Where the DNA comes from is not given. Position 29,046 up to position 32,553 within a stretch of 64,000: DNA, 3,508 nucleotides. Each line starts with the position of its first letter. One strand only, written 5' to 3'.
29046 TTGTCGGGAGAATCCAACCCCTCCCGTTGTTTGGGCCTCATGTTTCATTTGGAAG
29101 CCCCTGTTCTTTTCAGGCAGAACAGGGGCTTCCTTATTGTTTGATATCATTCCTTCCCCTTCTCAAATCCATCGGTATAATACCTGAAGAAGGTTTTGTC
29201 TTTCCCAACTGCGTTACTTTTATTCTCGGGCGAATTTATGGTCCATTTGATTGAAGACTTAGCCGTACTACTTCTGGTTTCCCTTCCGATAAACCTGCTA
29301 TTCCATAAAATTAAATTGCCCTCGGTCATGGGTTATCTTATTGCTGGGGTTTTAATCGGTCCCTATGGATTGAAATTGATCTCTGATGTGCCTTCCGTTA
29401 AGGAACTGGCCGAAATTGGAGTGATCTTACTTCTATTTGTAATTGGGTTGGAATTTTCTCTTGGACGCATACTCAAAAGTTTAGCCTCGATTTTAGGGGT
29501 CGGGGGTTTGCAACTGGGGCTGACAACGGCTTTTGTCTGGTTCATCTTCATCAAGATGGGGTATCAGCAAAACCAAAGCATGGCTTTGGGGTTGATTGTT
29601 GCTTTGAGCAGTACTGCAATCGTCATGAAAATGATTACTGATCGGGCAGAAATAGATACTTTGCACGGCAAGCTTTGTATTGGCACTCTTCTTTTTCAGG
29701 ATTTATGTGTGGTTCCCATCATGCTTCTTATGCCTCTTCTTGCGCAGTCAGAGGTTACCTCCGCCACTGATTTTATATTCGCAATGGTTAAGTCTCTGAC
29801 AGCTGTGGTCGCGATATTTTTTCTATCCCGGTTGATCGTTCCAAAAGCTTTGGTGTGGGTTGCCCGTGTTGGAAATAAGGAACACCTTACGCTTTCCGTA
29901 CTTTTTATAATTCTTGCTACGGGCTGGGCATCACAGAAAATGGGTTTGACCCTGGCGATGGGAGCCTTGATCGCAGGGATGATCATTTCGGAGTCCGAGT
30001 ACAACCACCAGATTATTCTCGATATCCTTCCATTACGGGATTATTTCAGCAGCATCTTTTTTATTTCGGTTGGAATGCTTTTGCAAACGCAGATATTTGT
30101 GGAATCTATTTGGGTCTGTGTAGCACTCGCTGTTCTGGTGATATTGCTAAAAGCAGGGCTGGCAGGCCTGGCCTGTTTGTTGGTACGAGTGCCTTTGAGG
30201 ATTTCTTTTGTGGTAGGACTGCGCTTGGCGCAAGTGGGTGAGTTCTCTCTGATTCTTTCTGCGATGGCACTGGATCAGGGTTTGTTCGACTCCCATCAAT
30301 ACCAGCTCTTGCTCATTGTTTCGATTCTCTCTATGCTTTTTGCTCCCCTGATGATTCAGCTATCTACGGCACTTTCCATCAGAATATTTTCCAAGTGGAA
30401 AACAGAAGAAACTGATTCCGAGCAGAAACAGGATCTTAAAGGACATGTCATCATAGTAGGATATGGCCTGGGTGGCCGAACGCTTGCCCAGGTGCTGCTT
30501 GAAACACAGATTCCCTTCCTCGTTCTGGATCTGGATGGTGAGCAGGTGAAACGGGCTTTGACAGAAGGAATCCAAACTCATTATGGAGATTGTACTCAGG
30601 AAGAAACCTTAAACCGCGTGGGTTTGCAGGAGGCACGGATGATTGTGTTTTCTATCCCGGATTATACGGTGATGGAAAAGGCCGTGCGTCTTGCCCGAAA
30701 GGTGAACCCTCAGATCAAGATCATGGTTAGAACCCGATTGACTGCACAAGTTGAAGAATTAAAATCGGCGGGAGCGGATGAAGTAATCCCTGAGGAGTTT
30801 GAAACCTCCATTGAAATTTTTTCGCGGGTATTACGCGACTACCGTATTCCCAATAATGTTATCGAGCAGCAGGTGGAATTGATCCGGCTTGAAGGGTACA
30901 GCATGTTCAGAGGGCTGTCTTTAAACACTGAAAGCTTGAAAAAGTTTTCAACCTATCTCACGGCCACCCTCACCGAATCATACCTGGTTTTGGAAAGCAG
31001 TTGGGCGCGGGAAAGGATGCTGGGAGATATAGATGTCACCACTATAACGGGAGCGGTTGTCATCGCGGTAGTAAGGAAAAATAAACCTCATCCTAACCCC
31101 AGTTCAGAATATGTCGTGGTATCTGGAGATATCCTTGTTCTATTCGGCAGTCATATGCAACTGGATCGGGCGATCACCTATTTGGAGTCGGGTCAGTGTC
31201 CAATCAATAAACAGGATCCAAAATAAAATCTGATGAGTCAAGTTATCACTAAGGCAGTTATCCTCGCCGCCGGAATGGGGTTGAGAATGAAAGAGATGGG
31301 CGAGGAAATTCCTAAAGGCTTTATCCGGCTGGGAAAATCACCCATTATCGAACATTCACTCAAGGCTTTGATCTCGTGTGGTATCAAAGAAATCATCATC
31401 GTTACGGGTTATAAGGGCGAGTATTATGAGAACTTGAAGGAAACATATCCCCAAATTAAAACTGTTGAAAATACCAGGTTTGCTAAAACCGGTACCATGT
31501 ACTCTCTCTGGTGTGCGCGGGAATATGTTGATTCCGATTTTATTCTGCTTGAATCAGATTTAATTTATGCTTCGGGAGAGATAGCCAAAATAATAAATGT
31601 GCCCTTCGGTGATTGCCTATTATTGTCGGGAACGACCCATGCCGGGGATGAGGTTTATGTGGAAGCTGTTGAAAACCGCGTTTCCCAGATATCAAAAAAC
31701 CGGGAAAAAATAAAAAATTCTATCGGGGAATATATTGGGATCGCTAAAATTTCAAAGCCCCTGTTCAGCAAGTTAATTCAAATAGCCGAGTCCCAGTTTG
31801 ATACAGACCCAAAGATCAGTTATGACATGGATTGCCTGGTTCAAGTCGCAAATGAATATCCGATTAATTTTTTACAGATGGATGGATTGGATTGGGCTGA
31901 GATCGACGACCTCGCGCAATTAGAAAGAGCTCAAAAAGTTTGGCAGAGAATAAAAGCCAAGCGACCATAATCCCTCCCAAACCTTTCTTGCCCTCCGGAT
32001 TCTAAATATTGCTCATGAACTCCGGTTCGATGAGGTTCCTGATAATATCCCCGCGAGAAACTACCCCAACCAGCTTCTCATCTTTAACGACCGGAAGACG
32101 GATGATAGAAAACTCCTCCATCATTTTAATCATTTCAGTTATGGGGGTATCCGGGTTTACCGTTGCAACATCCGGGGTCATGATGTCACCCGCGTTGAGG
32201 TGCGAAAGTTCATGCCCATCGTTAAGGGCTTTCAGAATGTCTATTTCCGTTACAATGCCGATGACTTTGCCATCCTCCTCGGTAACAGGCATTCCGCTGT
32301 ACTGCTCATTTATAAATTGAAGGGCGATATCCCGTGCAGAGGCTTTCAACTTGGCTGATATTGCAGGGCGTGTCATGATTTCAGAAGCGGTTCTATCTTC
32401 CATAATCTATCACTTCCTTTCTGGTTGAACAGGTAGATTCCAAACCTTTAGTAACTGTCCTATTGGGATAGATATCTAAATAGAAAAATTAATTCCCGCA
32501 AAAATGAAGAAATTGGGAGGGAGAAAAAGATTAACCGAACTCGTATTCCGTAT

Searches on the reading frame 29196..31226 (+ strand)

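Call 40: search_protein_families(library=pfam, proteins=[window:29196-31226:+], max_evalue=0.000001)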
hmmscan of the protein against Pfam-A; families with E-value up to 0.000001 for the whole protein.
window:29196-31226:+ (676 aa): 3 families
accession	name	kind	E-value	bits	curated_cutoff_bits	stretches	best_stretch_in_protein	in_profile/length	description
PF00999.27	Na_H_Exchanger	-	5.9e-55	187.1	26.2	1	26-388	3-370/375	Sodium/hydrogen exchanger, transmembrane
PF02254.24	TrkA_N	-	3.2e-24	85.9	23.8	1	418-531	1-114/116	TrkA-N domain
PF02080.26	TrkA_C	-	3.4e-07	30.5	27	1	596-662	4-69/71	TrkA-C domain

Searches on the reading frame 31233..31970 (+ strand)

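Call 40: search_protein_families(library=pfam, proteins=[window:31233-31970:+], max_evalue=0.000001)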
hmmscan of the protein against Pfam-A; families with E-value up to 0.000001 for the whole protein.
window:31233-31970:+ (245 aa): 3 families
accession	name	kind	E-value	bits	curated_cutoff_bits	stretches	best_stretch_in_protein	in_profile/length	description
PF12804.13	NTP_transf_3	-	3.4e-13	50.5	27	1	8-114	1-100/160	MobA-like NTP transferase domain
PF00483.29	NTP_transferase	-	1.2e-09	38.6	21.2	1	7-118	1-118/245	Nucleotidyl transferase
PF01128.25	IspD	-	4.6e-07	30.3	27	1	8-78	3-71/221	2-C-methyl-D-erythritol 4-phosphate cytidylyltransferase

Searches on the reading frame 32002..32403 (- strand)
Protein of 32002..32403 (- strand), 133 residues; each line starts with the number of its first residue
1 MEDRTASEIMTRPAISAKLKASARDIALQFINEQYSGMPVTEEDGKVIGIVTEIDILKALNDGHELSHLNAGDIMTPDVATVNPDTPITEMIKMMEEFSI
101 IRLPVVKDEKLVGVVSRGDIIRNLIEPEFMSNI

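Call 41: search_protein_families(library=pfam, proteins=[window:32002-32403:-], max_evalue=0.000001)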
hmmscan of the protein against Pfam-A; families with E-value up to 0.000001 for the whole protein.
window:32002-32403:- (133 aa): 1 family
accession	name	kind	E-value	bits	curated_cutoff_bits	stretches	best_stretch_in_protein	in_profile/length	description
PF00571.33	CBS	-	1.8e-32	111.9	24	2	71-125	1-56/57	CBS domain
